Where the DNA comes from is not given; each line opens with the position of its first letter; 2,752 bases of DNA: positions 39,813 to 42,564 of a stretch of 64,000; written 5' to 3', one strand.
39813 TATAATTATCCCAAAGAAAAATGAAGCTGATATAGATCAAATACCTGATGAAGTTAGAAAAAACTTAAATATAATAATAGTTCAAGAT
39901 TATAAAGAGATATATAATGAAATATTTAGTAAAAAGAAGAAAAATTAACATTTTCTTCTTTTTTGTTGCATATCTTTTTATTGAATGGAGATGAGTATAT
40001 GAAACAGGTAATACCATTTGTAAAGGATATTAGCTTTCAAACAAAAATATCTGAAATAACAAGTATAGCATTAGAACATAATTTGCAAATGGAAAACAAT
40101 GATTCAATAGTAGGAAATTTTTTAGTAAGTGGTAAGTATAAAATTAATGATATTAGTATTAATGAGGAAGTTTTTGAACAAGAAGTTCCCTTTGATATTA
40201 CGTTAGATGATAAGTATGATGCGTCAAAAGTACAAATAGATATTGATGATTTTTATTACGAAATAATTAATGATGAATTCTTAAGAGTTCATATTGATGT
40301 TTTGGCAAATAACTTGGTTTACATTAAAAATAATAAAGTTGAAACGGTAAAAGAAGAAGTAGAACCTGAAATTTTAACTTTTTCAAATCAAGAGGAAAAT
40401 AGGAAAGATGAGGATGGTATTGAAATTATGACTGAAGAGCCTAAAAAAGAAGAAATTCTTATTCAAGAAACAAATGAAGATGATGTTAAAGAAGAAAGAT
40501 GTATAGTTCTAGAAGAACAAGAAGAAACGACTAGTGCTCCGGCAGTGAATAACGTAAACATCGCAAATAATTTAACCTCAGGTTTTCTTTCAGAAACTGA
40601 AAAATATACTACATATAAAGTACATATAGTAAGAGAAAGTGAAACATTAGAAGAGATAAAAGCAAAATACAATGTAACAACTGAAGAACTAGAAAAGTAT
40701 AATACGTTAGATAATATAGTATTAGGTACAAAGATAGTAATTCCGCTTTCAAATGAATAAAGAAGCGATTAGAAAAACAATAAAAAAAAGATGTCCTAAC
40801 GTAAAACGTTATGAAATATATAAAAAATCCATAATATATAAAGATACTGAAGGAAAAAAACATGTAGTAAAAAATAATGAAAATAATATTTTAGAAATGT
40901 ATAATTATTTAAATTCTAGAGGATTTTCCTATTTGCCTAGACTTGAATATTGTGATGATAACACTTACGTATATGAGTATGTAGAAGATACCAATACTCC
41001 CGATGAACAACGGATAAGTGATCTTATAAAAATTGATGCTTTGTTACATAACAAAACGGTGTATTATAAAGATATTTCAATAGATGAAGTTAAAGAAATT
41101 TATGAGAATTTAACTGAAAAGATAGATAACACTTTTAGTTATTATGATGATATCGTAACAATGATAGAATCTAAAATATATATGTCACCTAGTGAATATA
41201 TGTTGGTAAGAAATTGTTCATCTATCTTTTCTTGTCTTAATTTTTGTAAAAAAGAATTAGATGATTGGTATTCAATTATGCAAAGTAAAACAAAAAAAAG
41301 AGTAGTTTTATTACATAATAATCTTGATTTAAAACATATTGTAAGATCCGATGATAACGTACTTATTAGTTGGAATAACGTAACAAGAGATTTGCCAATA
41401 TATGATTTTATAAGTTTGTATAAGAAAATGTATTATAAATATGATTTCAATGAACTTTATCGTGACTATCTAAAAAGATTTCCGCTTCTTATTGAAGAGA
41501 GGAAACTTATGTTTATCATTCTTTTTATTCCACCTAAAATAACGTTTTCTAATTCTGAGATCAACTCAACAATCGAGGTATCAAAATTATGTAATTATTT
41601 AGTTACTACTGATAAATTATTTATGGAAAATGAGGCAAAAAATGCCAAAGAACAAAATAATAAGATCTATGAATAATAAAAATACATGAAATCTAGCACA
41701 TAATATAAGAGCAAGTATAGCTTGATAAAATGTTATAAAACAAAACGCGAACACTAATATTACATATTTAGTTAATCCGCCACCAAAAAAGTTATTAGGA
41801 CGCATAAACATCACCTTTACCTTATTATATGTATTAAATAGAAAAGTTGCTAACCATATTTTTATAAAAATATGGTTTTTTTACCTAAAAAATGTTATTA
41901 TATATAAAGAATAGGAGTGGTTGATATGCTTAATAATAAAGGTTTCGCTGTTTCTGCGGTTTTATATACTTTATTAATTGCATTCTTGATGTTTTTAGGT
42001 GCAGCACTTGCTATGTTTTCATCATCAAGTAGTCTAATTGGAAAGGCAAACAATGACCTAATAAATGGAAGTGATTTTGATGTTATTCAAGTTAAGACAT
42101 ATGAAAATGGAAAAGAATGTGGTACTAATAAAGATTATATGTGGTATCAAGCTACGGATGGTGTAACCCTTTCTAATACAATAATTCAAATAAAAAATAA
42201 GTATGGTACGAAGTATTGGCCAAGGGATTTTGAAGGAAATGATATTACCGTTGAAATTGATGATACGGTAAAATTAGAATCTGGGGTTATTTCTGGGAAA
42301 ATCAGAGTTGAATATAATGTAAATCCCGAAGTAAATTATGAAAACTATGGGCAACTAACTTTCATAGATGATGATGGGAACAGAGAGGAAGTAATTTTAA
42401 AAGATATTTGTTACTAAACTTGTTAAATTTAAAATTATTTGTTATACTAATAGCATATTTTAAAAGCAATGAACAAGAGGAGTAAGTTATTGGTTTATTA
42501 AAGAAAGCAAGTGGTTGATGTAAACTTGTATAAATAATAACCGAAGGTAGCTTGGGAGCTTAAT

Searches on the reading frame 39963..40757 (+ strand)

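Call 19: search_protein_families(library=pfam, proteins=[window:39963-40757:+], max_evalue=0.01)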
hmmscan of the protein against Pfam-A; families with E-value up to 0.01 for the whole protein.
window:39963-40757:+ (265 aa): 2 families
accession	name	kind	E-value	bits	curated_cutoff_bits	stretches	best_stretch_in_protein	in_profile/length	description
PF01476.26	LysM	-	1.2e-05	25.6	20.9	1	221-261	1-43/43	LysM domain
PF20918.2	SPOCS_spoVID-N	-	0.0012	19.1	27.1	0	22-62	8-53/132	SPOCS_spoVID-N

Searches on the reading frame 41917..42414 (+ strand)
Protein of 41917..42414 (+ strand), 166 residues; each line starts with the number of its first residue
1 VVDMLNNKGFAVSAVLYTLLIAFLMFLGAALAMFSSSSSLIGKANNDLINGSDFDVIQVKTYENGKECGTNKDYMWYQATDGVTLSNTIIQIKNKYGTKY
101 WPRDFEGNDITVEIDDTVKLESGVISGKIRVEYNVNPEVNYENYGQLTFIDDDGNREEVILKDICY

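Call 19: search_protein_families(library=pfam, proteins=[window:41917-42414:+], max_evalue=0.01)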
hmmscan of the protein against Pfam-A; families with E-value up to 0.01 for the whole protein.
window:41917-42414:+ (166 aa): 0 families

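Call 51: search_protein_families(library=ncbifam, proteins=[window:41917-42414:+], max_evalue=0.01)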
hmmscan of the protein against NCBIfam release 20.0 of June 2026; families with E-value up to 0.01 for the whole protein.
window:41917-42414:+ (166 aa): 0 families
